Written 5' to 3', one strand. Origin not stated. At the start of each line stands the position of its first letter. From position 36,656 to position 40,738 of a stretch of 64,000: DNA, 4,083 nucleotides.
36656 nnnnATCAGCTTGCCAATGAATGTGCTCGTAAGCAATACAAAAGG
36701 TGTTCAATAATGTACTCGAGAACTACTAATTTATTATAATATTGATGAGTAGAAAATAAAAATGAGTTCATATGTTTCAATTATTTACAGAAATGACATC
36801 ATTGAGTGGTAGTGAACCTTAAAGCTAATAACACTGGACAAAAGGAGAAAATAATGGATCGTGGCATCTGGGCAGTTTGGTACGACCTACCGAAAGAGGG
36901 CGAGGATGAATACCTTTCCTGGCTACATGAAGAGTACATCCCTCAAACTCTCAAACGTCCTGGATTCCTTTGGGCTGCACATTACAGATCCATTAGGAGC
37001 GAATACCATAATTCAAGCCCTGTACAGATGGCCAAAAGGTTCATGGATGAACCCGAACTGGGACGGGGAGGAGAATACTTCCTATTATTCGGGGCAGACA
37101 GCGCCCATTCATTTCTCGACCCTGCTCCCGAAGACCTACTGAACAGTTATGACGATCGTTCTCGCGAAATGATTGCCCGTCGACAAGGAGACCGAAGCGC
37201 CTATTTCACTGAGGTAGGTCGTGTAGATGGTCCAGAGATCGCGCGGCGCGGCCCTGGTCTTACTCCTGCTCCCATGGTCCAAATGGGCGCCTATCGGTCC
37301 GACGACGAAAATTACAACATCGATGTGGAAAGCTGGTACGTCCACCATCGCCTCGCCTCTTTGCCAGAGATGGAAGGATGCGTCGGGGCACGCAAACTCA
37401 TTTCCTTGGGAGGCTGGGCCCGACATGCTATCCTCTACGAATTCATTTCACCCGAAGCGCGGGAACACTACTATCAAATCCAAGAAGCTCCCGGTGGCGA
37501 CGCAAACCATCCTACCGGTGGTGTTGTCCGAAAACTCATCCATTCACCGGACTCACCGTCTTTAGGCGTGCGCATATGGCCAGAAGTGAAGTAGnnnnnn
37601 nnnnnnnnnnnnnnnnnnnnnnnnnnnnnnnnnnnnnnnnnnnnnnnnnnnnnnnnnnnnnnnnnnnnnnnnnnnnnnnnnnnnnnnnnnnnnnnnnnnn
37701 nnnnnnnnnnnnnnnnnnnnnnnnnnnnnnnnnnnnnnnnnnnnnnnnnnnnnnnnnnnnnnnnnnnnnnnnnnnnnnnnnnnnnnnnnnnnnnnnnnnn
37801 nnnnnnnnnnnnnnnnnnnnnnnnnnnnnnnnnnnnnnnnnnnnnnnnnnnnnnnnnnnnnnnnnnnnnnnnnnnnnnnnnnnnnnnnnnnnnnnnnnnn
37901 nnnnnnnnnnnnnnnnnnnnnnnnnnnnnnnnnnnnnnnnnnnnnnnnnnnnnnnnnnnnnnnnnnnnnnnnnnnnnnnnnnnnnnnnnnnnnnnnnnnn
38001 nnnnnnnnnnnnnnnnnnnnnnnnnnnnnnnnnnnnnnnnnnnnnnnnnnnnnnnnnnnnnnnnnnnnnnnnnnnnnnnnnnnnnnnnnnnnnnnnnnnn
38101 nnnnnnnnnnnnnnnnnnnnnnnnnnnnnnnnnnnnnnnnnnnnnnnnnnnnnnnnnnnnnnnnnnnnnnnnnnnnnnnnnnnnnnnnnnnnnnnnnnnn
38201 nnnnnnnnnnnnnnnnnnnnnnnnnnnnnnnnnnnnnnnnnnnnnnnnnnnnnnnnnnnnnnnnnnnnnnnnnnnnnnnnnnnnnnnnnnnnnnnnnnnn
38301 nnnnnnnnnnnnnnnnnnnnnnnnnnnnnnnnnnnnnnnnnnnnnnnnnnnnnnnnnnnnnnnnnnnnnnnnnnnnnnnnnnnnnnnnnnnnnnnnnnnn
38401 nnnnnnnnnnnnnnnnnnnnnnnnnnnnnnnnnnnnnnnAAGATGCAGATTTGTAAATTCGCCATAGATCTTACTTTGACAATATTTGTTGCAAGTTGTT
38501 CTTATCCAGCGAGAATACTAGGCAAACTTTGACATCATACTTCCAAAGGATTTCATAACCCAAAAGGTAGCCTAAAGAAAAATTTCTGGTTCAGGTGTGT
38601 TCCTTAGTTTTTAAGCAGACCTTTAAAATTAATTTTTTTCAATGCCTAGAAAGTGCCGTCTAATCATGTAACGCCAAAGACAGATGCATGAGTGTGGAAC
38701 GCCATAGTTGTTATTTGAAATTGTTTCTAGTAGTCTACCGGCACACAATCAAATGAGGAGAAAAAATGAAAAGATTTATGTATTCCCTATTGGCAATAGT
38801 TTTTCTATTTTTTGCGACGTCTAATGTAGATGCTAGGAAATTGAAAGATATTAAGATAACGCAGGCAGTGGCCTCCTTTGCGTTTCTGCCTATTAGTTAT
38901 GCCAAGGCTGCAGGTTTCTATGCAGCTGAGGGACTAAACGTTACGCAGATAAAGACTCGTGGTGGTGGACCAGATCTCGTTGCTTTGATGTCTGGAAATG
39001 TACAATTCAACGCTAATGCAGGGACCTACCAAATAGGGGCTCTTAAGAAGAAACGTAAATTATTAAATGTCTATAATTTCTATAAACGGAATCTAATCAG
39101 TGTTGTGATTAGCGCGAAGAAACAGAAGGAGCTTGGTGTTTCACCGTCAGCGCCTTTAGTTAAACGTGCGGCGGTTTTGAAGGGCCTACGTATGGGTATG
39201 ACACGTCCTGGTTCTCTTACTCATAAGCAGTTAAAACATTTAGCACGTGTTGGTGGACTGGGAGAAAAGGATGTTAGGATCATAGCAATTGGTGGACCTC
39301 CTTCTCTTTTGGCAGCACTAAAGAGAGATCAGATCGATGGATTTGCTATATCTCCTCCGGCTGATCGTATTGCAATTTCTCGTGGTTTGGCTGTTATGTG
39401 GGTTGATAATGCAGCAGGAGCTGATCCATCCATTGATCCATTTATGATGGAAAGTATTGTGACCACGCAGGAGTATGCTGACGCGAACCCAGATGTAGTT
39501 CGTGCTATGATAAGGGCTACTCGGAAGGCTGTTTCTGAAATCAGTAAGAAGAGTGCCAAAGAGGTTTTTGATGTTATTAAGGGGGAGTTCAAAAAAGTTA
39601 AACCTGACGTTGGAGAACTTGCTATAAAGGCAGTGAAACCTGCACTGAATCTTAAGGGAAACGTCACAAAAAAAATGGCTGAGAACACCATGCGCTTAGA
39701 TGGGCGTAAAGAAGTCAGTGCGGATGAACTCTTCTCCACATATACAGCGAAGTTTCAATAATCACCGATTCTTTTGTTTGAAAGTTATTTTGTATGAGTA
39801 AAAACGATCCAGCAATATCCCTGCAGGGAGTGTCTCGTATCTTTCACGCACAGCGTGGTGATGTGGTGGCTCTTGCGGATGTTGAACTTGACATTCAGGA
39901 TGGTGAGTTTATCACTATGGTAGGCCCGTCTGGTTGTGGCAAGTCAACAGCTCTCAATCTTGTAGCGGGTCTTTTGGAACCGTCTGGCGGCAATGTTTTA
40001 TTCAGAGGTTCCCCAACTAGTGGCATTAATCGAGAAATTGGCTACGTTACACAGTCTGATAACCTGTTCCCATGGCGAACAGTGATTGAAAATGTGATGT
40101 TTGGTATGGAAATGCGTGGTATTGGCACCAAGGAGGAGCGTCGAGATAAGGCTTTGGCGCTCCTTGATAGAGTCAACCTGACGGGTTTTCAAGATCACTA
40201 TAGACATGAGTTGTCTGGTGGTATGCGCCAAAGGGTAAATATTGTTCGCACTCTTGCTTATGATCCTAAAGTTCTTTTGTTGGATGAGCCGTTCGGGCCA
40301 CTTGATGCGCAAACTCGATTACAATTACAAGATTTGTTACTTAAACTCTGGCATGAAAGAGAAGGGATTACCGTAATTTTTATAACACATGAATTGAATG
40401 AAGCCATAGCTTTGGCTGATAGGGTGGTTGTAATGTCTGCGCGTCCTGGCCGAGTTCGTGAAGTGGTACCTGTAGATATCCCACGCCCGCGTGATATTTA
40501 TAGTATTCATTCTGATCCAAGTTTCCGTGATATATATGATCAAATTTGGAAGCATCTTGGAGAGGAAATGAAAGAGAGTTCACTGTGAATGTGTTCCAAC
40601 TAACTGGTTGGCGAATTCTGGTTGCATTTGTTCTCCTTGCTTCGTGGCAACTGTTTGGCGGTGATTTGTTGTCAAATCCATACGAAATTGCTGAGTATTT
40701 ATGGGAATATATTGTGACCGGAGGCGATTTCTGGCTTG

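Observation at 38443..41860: ABC transporter cassette lodged between a decayed 5' fragment and an intact copy of an MBL-fold lipoprotein gene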

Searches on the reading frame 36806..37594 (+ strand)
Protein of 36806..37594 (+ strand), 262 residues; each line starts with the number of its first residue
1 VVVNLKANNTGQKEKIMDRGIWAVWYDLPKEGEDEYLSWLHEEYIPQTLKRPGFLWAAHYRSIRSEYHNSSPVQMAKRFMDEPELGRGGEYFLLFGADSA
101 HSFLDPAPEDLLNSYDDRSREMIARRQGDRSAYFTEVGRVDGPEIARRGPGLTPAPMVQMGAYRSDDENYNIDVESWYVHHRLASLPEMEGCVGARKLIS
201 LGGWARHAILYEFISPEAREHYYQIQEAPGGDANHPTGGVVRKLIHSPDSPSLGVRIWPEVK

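Call 10: search_protein_families(library=pfam, proteins=[window:36806-37594:+], max_evalue=0.01)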
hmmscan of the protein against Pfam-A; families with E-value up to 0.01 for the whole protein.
window:36806-37594:+ (262 aa): 1 family
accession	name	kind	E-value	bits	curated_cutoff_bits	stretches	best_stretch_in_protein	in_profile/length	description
PF14114.12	DUF4286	-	8.1e-05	23.3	25.8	1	21-67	3-49/100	Domain of unknown function (DUF4286)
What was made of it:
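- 36854..37594 (+): DUF4286-like gene (D). It is the conserved left flank of the variable region. Weak Pfam DUF4286 hit (call 10).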

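Call 29: find_related_loci(query=window:36854-37591:+, collection=metagenome_contigs, flank=10000)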
Query window:36854-37591:+ (246 aa) in metagenome_contigs; peptide patterns used: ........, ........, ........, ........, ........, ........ (x = any residue, [..] = any of these).
59 stretches matched a pattern; 14 encode a relative of the query (tblastn E <= 1e-3); 14 distinct loci.
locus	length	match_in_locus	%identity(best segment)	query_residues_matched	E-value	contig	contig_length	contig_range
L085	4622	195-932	91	1-246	2e-158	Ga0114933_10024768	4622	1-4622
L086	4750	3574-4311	91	1-246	3e-158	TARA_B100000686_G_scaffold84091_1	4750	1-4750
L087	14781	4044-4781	90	1-246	2e-154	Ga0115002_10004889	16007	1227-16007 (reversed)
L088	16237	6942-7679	90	1-246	4e-154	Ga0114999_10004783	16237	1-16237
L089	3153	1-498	89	81-246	5e-103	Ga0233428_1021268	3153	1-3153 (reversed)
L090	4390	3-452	93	97-246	8e-93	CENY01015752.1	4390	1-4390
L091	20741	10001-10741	42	1-246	1e-67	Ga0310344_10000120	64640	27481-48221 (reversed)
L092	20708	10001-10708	43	1-243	4e-67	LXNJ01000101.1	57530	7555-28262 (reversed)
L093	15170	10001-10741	43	1-246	5e-64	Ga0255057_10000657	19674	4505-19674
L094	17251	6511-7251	42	1-246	6e-63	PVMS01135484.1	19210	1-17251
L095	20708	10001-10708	43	1-243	8e-67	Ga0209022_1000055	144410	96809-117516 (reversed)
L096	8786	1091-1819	42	1-245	5e-59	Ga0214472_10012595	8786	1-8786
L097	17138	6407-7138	41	1-245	3e-57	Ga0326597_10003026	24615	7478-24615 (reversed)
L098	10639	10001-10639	43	1-212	5e-55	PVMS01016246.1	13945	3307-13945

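Call 46: search_protein_families(library=ncbifam, proteins=[window:36854-37594:+], max_evalue=0.001)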
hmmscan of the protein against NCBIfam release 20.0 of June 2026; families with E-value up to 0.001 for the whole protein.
window:36854-37594:+ (246 aa): 0 families

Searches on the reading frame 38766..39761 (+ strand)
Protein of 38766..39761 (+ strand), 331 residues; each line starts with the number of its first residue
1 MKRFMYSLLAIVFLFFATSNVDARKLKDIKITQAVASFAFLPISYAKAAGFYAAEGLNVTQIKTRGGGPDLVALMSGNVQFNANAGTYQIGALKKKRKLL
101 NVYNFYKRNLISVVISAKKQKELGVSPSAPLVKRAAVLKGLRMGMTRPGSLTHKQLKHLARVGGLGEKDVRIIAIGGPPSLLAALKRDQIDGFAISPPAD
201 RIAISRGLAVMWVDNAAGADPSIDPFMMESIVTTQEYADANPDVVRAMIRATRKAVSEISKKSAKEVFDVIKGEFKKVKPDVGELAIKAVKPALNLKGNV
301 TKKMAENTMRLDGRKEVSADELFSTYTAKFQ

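Call 10: search_protein_families(library=pfam, proteins=[window:38766-39761:+], max_evalue=0.01)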
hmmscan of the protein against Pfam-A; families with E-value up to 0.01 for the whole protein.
window:38766-39761:+ (331 aa): 2 families
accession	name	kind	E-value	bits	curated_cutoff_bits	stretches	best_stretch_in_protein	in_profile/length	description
PF09084.16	NMT1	-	6.6e-17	62.6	20.5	1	39-259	3-209/216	NMT1/THI5 like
PF13379.11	NMT1_2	-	3.6e-13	50.3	24.7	1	42-266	20-245/252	NMT1-like family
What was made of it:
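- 38766..39761 (+): Periplasmic substrate-binding protein of a NitT/TauT-family ABC importer. Pfam NMT1 / NMT1_2 (call 10).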

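Call 22: find_homologous_proteins(query=window:38766-39758:+)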
Query window:38766-39758:+ (331 aa): 122 proteins with E <= 0.001 among 8000 candidates; the best 120 are listed.
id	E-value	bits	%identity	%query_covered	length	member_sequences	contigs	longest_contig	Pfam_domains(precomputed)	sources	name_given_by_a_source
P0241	1.2e-207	706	100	100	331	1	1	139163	PF13379.12,PF09084.17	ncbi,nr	ncbi:MAG: ABC transporter substrate-binding protein [Nitrospinota bacterium]|nr:ABC transporter subs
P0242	6.0e-203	691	97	100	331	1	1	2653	PF13379.12,PF09084.17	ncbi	-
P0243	6.4e-181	618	88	100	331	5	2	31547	PF13379.12,PF09084.17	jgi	jgi:NitT/TauT family transport system substrate-binding protein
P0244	9.2e-178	608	85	100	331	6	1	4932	PF13379.12,PF09084.17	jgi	jgi:NitT/TauT family transport system substrate-binding protein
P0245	9.0e-177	605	88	98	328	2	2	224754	PF13379.12,PF09084.17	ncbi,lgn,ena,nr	ncbi:MAG: hypothetical protein GKS01_11095 [Alphaproteobacteria bacterium]|nr:hypothetical protein [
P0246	1.0e-175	601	89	94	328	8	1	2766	PF13379.12,PF09084.17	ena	-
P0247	3.4e-171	587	83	99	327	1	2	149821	PF13379.12,PF09084.17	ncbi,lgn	-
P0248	3.2e-169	580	82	99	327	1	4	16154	PF13379.12,PF09084.17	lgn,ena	-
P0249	2.8e-161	554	83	93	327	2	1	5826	PF13379.12,PF09084.17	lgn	-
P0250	7.0e-155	533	80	93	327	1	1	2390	PF13379.12,PF09084.17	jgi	-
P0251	1.3e-152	526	77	95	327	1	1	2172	PF13379.12,PF09084.17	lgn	-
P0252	2.3e-150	518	75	98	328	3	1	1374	PF13379.12,PF09084.17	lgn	-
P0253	5.9e-149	514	76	97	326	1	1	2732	PF13379.12,PF09084.17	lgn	-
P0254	3.4e-147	508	73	100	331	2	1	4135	PF13379.12,PF09084.17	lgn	-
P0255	2.6e-141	488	69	99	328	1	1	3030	PF13379.12,PF09084.17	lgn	-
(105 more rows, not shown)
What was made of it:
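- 38766..39761 (+): 88% aa identity to alphaproteobacterial P0243/P0245 (call 22).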

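Call 23: find_encoding_contigs(protein=P0245, flank=10000, max_places=3)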
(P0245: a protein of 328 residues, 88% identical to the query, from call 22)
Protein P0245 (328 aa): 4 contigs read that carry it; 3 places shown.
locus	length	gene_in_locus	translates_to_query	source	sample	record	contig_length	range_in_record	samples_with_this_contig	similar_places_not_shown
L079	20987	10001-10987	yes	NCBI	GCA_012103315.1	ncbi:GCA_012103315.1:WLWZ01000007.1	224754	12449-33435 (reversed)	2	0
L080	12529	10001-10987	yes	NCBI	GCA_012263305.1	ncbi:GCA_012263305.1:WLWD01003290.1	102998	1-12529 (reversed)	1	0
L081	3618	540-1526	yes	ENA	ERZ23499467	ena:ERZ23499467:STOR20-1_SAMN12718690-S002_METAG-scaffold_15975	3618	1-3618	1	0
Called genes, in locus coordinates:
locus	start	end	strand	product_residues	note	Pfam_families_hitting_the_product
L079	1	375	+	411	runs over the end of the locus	PF04909:Amidohydro_2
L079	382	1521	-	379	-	PF00534:Glycos_transf_1, PF13692:Glyco_trans_1_4, PF13524:Glyco_trans_1_2, PF20706:GT4-conflict (weak)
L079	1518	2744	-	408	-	PF13439:Glyco_transf_4 (faint)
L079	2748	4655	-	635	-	PF13522:GATase_6, PF13537:GATase_7, PF00733:Asn_synthase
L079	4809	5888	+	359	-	PF13524:Glyco_trans_1_2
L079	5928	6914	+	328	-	PF03966:Trm112p, PF01209:Ubie_methyltran (faint), PF13489:Methyltransf_23, PF08003:Methyltransf_9 (weak), PF08241:Methyltransf_11, PF08242:Methyltransf_12, PF13649:Methyltransf_25, PF13847:Methyltransf_31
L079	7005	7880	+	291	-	-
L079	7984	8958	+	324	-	PF13409:GST_N_2, PF13410:GST_C_2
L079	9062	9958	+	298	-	PF01557:FAA_hydrolase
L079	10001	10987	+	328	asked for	PF13379:NMT1_2, PF09084:NMT1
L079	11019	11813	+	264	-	PF00005:ABC_tran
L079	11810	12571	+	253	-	PF00528:BPD_transp_1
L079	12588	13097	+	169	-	PF02566:OsmC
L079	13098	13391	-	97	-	PF03992:ABM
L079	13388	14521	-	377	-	PF00005:ABC_tran, PF03459:TOBE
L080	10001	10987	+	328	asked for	PF13379:NMT1_2, PF09084:NMT1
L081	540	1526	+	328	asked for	PF13379:NMT1_2, PF09084:NMT1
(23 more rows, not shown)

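Call 24: find_encoding_contigs(protein=P0243, flank=10000, max_places=3)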
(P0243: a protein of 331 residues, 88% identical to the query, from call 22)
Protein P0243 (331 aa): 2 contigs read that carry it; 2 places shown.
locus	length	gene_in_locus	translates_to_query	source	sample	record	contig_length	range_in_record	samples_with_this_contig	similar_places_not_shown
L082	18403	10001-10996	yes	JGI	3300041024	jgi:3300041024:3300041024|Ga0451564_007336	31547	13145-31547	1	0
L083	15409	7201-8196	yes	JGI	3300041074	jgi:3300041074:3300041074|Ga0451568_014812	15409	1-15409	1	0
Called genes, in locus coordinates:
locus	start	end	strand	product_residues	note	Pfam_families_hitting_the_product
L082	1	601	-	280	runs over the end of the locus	PF27522:YDMC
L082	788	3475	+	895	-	PF10101:DUF2339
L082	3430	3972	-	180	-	PF13302:Acetyltransf_3, PF13420:Acetyltransf_4, PF00583:Acetyltransf_1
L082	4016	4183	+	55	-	-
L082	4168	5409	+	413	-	PF04909:Amidohydro_2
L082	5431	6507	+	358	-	PF13524:Glyco_trans_1_2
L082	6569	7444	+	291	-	-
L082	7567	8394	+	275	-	PF00378:ECH_1, PF16113:ECH_2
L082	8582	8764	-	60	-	-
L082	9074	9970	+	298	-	PF01557:FAA_hydrolase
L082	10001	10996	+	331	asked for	PF13379:NMT1_2, PF09084:NMT1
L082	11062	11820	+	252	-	PF00005:ABC_tran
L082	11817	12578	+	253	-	PF00528:BPD_transp_1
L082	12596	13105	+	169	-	PF02566:OsmC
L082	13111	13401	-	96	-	PF03992:ABM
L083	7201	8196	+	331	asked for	PF13379:NMT1_2, PF09084:NMT1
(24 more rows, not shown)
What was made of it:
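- The ABC genes are foreign by ancestry (calls 22-24).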

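Call 25: find_encoding_contigs(protein=P0242, flank=10000, max_places=3)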
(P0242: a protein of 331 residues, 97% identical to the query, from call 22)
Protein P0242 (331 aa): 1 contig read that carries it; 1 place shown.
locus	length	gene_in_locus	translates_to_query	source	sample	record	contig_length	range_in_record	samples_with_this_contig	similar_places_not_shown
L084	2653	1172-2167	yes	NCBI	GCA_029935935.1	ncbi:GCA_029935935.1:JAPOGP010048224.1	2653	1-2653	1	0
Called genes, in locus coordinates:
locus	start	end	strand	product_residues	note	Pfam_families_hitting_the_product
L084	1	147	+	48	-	?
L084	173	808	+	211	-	-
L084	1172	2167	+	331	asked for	PF13379:NMT1_2, PF09084:NMT1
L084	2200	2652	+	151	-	?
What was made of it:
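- On HFIR / single-crossover recombination scar: ABC|Znf|MBL is unverifiable because L084 ends in the ATPase gene (call 25).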

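Call 46: search_protein_families(library=ncbifam, proteins=[window:38766-39761:+], max_evalue=0.001)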
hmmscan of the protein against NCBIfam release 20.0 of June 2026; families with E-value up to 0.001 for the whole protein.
window:38766-39761:+ (331 aa): 4 families
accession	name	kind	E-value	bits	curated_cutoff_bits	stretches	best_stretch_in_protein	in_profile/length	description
TIGR01728.1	SsuA_fam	subfamily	3e-12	46.3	163.5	1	46-257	17-214/290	aliphatic sulfonate ABC transporter substrate-binding protein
TIGR01729.1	taurine_ABC_bnd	equivalog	4.6e-07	29.6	304.25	1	68-261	38-215/300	taurine ABC transporter substrate-binding protein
TIGR02122.1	TRAP_TAXI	subfamily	2e-05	23.6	84.35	1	3-288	3-298/320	TAXI family TRAP transporter solute-binding subunit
NF008553.0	PRK11480.1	equivalog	0.00018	20.8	490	1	29-255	23-231/320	taurine ABC transporter substrate-binding protein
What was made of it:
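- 38766..39761 (+): NCBIfam SsuA_fam hit far below cut-off (call 46).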

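Call 47: find_encoding_contigs(protein=P0241, flank=4000, max_places=6)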
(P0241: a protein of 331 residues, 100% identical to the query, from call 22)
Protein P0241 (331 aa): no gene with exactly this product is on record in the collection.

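Call 48: find_encoding_contigs(protein=P0246, flank=5000, max_places=4)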
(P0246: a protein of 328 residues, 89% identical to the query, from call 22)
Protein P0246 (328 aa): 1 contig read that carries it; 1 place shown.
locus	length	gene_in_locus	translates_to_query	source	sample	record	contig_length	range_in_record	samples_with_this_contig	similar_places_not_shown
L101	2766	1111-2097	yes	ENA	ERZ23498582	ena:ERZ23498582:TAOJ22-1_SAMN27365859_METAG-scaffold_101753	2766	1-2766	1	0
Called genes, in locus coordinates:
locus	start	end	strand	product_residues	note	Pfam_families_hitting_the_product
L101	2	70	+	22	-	?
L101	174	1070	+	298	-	PF01557:FAA_hydrolase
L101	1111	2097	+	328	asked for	PF13379:NMT1_2, PF09084:NMT1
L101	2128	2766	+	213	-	?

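Call 49: find_encoding_contigs(protein=P0244, flank=5000, max_places=4)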
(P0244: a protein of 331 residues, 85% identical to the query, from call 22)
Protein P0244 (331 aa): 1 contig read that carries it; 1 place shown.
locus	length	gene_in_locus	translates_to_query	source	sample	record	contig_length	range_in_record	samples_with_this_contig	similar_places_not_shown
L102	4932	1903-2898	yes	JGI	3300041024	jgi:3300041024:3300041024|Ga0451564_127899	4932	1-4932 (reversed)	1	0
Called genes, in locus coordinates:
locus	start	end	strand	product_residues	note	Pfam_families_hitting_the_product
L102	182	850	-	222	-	PF00392:GntR, PF07729:FCD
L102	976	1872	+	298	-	PF01557:FAA_hydrolase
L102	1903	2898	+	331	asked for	PF13379:NMT1_2, PF09084:NMT1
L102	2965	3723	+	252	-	PF00005:ABC_tran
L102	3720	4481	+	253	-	PF00528:BPD_transp_1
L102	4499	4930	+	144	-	?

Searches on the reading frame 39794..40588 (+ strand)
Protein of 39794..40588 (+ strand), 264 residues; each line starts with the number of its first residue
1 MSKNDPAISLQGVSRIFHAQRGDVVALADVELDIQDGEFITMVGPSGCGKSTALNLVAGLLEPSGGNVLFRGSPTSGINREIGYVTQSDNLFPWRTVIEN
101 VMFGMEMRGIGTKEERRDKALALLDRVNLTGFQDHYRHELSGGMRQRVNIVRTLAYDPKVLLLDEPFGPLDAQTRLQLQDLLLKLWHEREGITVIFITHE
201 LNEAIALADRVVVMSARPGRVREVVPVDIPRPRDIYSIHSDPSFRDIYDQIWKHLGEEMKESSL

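Call 10: search_protein_families(library=pfam, proteins=[window:39794-40588:+], max_evalue=0.01)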
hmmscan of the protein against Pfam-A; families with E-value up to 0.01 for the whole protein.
window:39794-40588:+ (264 aa): 7 families
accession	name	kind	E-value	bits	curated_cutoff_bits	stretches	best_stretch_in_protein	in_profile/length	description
PF00005.33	ABC_tran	-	5.6e-33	114.9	25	1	27-167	1-136/137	ABC transporter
PF13401.12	AAA_22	-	0.00029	21.6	27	1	37-197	5-121/130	AAA domain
PF00004.35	AAA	-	0.00054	20.8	21.2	0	41-61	2-22/131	ATPase family associated with various cellular activities (AAA)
PF03215.21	Rad17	-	0.00091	19.7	23.8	0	32-61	40-69/186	Rad17 P-loop domain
PF13304.12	AAA_21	-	0.0014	19.2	27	0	41-83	3-63/304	AAA domain, putative AbiEii toxin, Type IV TA system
PF25199.1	nSTAND_NTPase5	-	0.003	17.8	34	1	37-101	41-105/145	Novel STAND NTPase 5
PF13604.12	AAA_30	-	0.0048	17.1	27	0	39-69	20-50/191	AAA domain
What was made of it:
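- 39794..40588 (+): ABC transporter ATPase. Pfam ABC_tran, 5.6e-33 (call 10).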

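Call 46: search_protein_families(library=ncbifam, proteins=[window:39794-40588:+], max_evalue=0.001)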
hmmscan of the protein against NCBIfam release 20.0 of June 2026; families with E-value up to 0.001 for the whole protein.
window:39794-40588:+ (264 aa): 186 families (the best 25 are shown)
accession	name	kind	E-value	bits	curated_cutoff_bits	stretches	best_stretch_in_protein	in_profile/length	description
NF008421.0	PRK11248.1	equivalog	4.8e-69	232.7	357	1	13-253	4-245/255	taurine ABC transporter ATP-binding subunit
NF040729.1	ABC_ATP_SaoA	equivalog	2.7e-65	220.2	360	1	8-237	2-229/248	ABC transporter ATP-binding protein SaoA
TIGR01184.1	ntrCD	subfamily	5.3e-61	206.1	291.8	1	27-252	1-227/230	nitrate ABC transporter ATP-binding protein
TIGR01186.1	proV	subfamily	5.1e-60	203.5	326.6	1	22-216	4-205/363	betaine/proline/choline family ABC transporter ATP-binding protein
TIGR00968.1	3a0106s01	subfamily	7.5e-56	189.3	342.75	1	20-223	9-211/237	sulfate ABC transporter ATP-binding protein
TIGR03265.1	PhnT2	equivalog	8.7e-55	186.4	457.7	1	10-223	7-215/353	putative 2-aminoethylphosphonate ABC transporter ATP-binding protein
NF008420.0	PRK11247.1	equivalog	6.8e-54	182.7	395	1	9-237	14-228/257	aliphatic sulfonates ABC transporter ATP-binding protein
NF043075.1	MMSYN1_0197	equivalog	1.6e-53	181.8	550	1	22-224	13-214/341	spermidine/putrescine ABC transporter ATP-binding protein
NF006987.0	PRK09452.1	equivalog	2e-53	181.5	482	1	3-224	13-229/378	spermidine/putrescine ABC transporter ATP-binding protein PotA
TIGR01187.1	potA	subfamily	3.6e-50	170.9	355.6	1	42-236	1-189/325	polyamine ABC transporter ATP-binding protein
TIGR03415.1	ABC_choXWV_ATP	equivalog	1.5e-48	165.7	483.75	1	18-216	31-240/382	choline ABC transporter ATP-binding protein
NF008105.0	PRK10851.1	equivalog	2.2e-48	164.8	502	1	11-216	6-212/362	sulfate/thiosulfate ABC transporter ATP-binding protein CysA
NF008513.0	PRK11432.1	equivalog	3.8e-48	164.2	496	1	10-215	9-211/351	ferric ABC transporter ATP-binding protein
NF040840.2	tungstate_WtpC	equivalog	5.5e-48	164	440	1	26-223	15-211/347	tungstate ABC transporter ATP-binding protein WtpC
NF008653.0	PRK11650.1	subfamily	2.2e-47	161.8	432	1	8-223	4-215/357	sn-glycerol-3-phosphate ABC transporter ATP-binding protein UgpC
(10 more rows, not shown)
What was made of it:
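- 39794..40588 (+): Best NCBIfam hits are the taurine/Sao/nitrate ATPases, all below cut-off (call 46).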
